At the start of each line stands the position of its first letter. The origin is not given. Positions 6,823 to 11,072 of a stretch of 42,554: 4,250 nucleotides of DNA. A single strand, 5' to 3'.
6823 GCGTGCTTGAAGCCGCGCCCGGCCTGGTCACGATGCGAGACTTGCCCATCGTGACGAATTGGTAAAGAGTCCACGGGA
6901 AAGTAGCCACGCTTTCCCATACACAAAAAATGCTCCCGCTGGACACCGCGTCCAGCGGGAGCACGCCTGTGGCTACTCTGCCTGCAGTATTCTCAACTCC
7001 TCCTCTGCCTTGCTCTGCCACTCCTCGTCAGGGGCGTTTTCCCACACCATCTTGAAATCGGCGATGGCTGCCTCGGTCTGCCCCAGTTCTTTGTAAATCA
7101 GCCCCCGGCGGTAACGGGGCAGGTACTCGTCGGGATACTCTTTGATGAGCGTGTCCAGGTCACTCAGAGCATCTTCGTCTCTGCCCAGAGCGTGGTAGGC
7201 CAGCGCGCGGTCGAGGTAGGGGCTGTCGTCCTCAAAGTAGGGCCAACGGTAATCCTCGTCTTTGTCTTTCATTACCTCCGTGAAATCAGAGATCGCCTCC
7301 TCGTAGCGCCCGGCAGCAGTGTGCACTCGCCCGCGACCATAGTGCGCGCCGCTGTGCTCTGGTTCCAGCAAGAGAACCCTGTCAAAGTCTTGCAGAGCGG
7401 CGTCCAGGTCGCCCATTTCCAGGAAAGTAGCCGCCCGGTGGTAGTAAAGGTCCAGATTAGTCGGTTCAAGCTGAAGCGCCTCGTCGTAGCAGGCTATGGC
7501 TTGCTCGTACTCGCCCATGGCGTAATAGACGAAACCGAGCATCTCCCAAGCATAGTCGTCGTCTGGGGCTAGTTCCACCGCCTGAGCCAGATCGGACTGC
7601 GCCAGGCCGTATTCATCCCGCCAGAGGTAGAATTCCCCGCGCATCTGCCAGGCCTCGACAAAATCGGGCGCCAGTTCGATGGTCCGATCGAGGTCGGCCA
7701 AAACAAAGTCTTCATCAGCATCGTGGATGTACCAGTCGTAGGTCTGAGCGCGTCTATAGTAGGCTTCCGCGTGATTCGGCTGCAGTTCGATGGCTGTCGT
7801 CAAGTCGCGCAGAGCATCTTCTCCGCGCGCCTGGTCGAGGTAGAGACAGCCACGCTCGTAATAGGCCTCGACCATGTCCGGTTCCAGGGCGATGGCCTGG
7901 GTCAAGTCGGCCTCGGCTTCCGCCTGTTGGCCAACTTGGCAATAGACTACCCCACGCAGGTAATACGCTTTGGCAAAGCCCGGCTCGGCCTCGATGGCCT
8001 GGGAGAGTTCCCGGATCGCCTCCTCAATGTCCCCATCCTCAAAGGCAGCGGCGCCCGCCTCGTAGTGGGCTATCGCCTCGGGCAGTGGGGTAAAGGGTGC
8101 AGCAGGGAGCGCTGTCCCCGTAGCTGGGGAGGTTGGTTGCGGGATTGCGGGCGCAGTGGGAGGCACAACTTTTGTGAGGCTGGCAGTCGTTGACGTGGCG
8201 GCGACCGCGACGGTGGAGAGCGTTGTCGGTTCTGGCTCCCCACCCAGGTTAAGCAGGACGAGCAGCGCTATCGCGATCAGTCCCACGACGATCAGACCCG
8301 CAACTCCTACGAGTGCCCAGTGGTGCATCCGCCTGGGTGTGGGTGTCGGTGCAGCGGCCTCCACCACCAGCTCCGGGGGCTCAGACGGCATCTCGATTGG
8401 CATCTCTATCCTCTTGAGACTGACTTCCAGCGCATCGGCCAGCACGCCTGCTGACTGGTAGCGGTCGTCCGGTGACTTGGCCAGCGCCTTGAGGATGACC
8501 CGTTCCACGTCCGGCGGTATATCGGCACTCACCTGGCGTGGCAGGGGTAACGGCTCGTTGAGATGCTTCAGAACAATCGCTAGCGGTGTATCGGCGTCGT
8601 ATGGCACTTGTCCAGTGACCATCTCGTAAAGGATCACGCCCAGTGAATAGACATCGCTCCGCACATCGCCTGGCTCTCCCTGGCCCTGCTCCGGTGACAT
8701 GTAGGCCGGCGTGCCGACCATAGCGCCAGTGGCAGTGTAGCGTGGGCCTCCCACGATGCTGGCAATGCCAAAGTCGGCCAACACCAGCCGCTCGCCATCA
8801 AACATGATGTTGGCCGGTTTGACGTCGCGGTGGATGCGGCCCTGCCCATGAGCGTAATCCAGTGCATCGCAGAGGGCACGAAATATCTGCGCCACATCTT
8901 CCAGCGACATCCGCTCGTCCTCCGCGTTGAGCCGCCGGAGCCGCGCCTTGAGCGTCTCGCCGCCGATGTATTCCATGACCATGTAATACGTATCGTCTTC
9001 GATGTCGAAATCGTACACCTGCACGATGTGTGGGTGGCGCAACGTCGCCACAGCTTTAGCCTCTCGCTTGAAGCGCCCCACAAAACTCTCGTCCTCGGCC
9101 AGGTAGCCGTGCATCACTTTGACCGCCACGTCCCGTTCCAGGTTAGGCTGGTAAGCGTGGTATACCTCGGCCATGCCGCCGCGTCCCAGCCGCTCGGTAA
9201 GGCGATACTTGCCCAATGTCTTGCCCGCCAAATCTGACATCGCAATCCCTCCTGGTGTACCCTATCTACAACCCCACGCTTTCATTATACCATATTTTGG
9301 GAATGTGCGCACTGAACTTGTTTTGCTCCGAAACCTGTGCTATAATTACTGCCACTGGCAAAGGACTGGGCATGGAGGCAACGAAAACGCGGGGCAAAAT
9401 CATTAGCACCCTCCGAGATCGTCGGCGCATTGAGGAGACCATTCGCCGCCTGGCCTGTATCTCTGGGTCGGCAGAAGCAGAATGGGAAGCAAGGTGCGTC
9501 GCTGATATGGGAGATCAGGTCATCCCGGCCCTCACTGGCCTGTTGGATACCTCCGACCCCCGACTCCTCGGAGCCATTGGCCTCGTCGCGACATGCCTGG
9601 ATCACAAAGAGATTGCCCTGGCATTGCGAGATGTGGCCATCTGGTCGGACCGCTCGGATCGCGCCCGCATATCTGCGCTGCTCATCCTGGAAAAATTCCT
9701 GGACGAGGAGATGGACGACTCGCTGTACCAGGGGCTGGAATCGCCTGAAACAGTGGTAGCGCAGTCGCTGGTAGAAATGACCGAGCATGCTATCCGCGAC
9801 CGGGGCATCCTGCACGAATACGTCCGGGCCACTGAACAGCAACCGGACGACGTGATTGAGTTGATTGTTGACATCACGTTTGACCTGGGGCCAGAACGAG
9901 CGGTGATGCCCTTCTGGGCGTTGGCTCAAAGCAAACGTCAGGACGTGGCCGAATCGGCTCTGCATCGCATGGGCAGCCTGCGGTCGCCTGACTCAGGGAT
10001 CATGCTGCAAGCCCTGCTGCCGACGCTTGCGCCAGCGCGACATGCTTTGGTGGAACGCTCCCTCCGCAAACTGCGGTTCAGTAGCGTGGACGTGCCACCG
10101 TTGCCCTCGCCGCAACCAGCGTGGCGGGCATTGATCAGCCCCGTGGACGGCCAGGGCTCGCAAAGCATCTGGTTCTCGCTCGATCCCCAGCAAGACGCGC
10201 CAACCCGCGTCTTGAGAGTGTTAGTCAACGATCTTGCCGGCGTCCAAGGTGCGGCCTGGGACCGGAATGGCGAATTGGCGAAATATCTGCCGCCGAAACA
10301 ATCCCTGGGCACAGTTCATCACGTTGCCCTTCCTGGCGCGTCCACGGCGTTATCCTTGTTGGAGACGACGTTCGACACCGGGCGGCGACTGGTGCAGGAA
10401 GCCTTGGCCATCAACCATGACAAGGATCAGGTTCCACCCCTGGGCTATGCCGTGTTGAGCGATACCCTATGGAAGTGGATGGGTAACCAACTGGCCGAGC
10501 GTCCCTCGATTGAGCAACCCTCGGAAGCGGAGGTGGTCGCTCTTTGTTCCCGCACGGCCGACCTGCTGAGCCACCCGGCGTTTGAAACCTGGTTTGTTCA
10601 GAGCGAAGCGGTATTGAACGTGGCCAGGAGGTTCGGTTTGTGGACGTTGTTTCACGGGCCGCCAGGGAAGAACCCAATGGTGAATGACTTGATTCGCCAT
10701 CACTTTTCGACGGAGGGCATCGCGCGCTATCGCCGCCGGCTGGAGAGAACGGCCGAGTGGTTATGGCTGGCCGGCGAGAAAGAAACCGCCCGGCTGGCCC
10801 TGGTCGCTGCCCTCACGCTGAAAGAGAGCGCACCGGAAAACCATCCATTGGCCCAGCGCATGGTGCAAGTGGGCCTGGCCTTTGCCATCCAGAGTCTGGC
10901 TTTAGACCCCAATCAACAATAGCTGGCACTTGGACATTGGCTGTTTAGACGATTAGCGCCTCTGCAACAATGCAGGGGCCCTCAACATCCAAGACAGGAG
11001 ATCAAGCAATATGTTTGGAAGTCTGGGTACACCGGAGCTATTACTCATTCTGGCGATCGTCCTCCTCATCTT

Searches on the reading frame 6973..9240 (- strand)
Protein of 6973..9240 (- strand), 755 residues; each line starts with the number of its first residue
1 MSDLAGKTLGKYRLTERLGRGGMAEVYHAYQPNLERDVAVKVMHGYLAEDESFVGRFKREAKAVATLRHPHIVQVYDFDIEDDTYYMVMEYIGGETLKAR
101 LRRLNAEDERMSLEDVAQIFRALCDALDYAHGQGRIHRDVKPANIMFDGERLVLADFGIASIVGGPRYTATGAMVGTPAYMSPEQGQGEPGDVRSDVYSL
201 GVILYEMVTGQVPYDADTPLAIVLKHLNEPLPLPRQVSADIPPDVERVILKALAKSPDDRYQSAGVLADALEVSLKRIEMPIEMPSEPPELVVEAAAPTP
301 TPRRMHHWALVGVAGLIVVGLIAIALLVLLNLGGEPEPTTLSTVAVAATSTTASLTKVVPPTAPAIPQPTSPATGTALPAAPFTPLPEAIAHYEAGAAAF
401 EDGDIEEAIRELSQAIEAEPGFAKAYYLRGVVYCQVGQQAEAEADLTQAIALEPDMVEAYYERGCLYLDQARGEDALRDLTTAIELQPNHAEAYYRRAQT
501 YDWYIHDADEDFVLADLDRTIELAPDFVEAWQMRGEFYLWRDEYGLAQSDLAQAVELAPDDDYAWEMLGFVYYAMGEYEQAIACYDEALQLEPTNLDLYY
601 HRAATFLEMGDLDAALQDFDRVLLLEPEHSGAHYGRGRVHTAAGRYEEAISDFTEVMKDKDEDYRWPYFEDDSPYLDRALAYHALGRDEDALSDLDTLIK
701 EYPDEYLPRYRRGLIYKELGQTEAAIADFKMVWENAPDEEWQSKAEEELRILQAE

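Call 6: search_protein_families(library=pfam, proteins=[window:6973-9240:-], max_evalue=0.001)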
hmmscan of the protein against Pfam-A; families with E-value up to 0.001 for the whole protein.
window:6973-9240:- (755 aa): 28 families (the best 25 are shown)
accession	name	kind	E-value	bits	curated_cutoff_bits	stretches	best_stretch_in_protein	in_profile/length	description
PF00515.34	TPR_1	-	4e-51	169.3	27.8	4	564-595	3-34/34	Tetratricopeptide repeat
PF00069.31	Pkinase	-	3.7e-49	167.9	31.7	1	12-266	1-257/263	Protein kinase domain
PF07719.23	TPR_2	-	2.7e-47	155.4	27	3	563-595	2-34/34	Tetratricopeptide repeat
PF13431.12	TPR_17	-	8.7e-43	141.5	24.4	3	584-617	1-34/34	Tetratricopeptide repeat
PF13181.12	TPR_8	-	1.4e-36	121.9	25.7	1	564-595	3-34/34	Tetratricopeptide repeat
PF13414.12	TPR_11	-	1.2e-35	121.3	26.8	3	571-610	3-42/42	TPR repeat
PF07714.23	PK_Tyr_Ser-Thr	-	1.5e-35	123.2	23.1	1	14-262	3-250/258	Protein tyrosine and serine/threonine kinase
PF13432.12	TPR_16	-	8.9e-30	103.2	32.7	4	605-653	6-54/65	Tetratricopeptide repeat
PF13371.12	TPR_9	-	9.7e-29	99.6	35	4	572-629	5-62/73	Tetratricopeptide repeat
PF14559.12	TPR_19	-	5.2e-25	88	25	4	607-650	2-45/68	Tetratricopeptide repeat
PF13174.12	TPR_6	-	8.1e-21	73.6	26.3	0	676-704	4-32/33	Tetratricopeptide repeat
PF13428.12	TPR_14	-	2.5e-20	71.3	23.5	1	564-603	3-42/44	Tetratricopeptide repeat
PF13424.12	TPR_12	-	2.2e-12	47.4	30.1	3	565-623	6-72/77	Tetratricopeptide repeat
PF14561.12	TPR_20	-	1.4e-10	41.8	25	0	441-492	6-57/90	Tetratricopeptide repeat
PF12895.13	ANAPC3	-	1.6e-09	38.4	27.2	1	576-651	3-77/82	Anaphase-promoting complex, cyclosome, subunit 3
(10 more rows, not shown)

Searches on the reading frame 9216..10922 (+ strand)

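Call 6: search_protein_families(library=pfam, proteins=[window:9216-10922:+], max_evalue=0.001)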
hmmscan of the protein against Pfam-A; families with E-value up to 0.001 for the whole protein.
window:9216-10922:+ (568 aa): 0 families

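Call 76: search_protein_families(library=pfam, proteins=[window:9216-10922:+], max_evalue=0.05)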
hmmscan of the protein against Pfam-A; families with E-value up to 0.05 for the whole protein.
window:9216-10922:+ (568 aa): 1 family
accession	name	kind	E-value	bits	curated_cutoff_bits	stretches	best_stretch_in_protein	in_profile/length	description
PF13646.12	HEAT_2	-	0.009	16.7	27.7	0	105-186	3-84/88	HEAT repeats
